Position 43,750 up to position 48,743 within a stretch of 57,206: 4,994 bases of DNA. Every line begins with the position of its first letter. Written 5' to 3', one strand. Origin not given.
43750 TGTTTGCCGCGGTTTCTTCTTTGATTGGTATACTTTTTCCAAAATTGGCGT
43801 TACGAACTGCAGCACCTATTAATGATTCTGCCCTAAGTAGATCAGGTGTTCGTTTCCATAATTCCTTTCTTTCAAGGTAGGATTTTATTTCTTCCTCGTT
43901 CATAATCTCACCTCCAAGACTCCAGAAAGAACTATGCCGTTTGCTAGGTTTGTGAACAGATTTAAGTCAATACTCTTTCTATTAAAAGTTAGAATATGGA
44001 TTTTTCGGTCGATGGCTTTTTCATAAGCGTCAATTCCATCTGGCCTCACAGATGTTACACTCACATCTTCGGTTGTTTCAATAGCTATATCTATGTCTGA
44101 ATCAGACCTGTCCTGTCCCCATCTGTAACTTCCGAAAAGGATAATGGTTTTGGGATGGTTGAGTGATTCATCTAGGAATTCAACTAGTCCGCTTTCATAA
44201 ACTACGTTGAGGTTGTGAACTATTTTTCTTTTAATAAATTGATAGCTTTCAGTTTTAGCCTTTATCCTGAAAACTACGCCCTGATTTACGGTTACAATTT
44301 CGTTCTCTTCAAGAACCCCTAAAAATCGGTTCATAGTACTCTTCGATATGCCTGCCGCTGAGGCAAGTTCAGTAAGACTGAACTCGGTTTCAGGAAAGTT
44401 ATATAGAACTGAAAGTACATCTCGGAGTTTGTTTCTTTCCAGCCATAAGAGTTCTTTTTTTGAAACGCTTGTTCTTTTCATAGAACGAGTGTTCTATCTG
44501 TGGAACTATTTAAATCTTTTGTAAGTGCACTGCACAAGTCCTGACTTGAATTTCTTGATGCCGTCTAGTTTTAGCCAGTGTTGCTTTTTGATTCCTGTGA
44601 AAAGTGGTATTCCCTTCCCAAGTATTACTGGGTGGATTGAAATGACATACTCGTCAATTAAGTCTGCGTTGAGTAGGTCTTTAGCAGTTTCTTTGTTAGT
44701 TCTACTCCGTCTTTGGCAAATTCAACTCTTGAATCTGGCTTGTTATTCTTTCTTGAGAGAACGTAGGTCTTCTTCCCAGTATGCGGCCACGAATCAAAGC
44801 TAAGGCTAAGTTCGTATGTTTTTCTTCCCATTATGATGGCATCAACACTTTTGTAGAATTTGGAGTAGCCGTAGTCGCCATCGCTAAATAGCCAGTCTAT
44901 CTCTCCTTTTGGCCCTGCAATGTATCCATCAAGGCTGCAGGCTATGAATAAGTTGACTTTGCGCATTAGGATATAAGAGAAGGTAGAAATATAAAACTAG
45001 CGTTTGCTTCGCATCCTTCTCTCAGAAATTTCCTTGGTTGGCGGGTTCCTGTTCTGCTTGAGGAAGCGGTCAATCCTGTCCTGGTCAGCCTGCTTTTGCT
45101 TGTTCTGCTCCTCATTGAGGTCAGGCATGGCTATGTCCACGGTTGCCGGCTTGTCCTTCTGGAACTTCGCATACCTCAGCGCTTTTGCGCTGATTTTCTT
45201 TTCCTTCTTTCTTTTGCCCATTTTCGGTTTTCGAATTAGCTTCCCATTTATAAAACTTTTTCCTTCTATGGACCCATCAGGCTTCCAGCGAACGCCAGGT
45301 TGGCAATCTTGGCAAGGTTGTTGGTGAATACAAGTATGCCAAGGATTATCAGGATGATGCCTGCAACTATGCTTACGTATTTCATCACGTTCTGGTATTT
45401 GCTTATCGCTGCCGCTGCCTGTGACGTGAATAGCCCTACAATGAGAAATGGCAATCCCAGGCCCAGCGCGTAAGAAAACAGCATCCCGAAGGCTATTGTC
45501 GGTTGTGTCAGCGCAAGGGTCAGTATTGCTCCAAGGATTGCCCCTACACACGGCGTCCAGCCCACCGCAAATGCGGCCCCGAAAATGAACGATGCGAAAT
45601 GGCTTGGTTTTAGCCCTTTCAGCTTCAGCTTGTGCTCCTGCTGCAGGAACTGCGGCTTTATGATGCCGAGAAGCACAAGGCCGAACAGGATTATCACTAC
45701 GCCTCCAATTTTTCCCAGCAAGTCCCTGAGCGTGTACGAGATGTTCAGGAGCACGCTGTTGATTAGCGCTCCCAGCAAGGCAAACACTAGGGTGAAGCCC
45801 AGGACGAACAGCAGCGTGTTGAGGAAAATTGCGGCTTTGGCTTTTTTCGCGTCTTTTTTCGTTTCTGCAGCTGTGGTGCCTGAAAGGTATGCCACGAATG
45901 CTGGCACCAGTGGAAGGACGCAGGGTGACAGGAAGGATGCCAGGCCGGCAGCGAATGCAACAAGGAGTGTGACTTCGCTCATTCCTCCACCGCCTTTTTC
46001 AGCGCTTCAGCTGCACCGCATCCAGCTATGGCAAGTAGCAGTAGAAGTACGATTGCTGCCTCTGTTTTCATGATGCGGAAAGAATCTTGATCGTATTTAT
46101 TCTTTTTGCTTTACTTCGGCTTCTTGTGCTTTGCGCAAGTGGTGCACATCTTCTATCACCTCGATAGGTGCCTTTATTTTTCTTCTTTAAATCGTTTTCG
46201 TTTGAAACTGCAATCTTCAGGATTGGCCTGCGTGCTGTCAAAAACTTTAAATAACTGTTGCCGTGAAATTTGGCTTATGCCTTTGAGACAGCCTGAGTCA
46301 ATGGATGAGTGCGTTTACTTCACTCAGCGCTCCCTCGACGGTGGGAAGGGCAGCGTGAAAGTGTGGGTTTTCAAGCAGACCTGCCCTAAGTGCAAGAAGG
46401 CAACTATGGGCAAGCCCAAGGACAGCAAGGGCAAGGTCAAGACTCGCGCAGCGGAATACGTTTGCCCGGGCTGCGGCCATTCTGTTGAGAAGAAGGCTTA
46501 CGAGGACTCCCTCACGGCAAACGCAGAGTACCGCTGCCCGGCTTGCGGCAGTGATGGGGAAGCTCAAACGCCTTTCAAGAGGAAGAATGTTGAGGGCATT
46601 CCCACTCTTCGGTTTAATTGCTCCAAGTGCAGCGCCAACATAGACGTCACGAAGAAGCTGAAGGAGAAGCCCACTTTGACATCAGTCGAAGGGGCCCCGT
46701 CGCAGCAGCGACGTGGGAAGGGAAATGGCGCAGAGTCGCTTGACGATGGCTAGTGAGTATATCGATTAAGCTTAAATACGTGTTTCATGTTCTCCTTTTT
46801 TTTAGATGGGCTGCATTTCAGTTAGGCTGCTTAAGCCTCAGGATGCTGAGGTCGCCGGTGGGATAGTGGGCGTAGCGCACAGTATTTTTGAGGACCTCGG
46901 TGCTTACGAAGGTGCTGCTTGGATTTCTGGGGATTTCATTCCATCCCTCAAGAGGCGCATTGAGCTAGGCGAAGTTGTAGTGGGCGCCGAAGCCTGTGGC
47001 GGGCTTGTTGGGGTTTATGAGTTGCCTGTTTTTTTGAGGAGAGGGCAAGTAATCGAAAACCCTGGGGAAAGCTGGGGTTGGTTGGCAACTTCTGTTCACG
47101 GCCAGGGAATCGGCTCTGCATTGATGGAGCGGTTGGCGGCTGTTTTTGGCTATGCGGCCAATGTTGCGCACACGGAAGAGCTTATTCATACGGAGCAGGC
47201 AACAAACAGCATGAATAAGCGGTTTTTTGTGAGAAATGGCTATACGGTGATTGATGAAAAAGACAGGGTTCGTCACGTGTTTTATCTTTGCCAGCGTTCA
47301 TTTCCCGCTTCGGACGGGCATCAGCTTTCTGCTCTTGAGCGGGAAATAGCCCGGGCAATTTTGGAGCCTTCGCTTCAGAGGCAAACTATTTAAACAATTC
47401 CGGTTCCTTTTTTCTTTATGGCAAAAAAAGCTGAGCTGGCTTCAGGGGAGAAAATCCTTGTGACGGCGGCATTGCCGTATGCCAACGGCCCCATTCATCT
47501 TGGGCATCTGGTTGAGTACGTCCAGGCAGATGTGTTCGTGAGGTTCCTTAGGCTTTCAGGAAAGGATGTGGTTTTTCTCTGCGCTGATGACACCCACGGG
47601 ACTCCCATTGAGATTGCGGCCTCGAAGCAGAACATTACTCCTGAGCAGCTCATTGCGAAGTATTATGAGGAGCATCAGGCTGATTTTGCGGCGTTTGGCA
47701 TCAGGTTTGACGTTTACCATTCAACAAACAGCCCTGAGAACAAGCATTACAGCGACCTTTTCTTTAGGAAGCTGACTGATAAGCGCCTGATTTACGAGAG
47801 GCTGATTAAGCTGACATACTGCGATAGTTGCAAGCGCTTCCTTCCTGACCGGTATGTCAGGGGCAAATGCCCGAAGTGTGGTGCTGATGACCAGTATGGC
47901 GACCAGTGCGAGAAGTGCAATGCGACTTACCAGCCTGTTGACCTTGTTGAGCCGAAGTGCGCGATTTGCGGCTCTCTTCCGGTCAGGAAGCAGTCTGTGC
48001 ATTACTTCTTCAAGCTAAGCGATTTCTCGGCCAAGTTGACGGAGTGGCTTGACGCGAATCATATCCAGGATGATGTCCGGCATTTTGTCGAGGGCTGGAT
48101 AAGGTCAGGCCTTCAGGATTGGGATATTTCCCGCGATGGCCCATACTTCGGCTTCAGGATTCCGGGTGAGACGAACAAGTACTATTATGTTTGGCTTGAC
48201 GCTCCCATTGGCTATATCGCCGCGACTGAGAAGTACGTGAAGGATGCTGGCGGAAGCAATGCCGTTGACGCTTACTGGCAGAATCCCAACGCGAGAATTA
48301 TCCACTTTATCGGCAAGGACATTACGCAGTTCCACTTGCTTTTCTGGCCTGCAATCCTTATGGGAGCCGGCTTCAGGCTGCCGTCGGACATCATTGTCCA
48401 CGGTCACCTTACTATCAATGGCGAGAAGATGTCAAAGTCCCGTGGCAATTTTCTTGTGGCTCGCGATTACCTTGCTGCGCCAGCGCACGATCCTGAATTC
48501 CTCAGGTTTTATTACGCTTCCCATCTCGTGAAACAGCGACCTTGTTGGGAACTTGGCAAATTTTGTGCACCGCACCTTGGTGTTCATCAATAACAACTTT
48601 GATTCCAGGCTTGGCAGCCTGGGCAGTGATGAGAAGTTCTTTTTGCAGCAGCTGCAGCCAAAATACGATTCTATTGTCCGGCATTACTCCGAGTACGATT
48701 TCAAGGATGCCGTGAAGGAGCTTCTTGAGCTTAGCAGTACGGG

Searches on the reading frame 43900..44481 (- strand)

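Call 8: search_protein_families(library=pfam, proteins=[window:43900-44481:-], max_evalue=0.01)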
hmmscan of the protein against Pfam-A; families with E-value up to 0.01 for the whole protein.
window:43900-44481:- (193 aa): 9 families
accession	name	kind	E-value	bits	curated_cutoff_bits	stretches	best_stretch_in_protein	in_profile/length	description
PF18765.7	Polbeta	-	2.8e-08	34.2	26.9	1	108-183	11-85/93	Polymerase beta, Nucleotidyltransferase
PF01909.29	NTP_transf_2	-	3.3e-07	31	21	1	99-156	4-63/93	Nucleotidyltransferase domain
PF01047.28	MarR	-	4.8e-05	23.6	24.6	1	22-65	8-49/59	MarR family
PF09339.16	HTH_IclR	-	7.1e-05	22.9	22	1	34-64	19-49/52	IclR helix-turn-helix domain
PF12840.13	HTH_20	-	9.9e-05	22.7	27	1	30-65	15-50/51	Helix-turn-helix domain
PF12802.13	MarR_2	-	0.00012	22.6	27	1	21-64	9-51/61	MarR family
PF13545.12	HTH_Crp_2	-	0.00068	20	27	1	33-68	22-57/70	Crp-like helix-turn-helix domain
PF13412.12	HTH_24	-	0.001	19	21.9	1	35-64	19-48/48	Winged helix-turn-helix DNA-binding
PF25213.1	HVO_A0261_N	-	0.0014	18.9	35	1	25-66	16-57/86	HVO_A0261 N-terminal domain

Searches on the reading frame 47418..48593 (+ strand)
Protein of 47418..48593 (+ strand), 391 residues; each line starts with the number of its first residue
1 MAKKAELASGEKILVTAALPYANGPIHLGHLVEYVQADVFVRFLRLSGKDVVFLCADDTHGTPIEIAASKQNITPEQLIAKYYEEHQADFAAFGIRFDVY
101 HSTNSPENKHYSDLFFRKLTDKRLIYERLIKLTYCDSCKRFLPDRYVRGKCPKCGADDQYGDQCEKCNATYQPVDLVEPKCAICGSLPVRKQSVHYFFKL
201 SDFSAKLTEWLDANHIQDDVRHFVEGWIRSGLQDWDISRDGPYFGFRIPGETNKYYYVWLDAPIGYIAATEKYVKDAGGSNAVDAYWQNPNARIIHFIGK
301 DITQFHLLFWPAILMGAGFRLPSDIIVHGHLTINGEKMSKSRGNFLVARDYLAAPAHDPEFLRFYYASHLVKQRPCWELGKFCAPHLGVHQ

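Call 56: search_protein_families(library=ncbifam, proteins=[window:47418-48593:+], max_evalue=1e-10)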
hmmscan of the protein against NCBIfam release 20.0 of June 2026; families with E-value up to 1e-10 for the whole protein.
window:47418-48593:+ (391 aa): 14 families
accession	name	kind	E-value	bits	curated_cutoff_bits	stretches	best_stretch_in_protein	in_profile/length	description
NF001100.0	PRK00133.1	equivalog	1.5e-162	542.6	587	1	11-373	5-365/676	methionine--tRNA ligase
TIGR00398.1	metG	equivalog_domain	4.3e-136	454.7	336.35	1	13-370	1-358/530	methionine--tRNA ligase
NF008900.0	PRK12267.1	equivalog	8.1e-62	209.6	598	1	11-355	4-317/648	methionine--tRNA ligase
NF008859.0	PRK11893.2-1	equivalog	2.6e-46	158.6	553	1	12-368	3-358/498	methionine--tRNA ligase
NF008860.0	PRK11893.2-2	equivalog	2.2e-33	116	761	2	15-269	5-260/583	methionine--tRNA ligase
NF008863.0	PRK11893.2-5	equivalog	2.8e-26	92.2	551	1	11-383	5-379/531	methionine--tRNA ligase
NF008957.0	PRK12300.1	subfamily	1.7e-23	82.5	677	1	10-86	31-107/946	leucine--tRNA ligase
TIGR00396.1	leuS_bact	equivalog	8e-22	77.2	548.4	1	9-156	27-179/843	leucine--tRNA ligase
TIGR00395.1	leuS_arch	equivalog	6.7e-20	70.7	648.5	1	6-132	20-110/938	leucine--tRNA ligase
NF009687.0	PRK13208.1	equivalog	2.3e-17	62.4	738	1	20-139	47-181/801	valine--tRNA ligase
TIGR00392.1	ileS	equivalog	5.3e-16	58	621.4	1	20-138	45-182/861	isoleucine--tRNA ligase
NF008861.0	PRK11893.2-3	equivalog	1.3e-15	57.1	633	1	15-232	9-228/496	methionine--tRNA ligase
TIGR00435.1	cysS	equivalog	4.4e-13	49.1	340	0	328-368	256-294/466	cysteine--tRNA ligase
TIGR00422.1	valS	equivalog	4.7e-12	44.7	612.1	0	12-72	34-94/863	valine--tRNA ligase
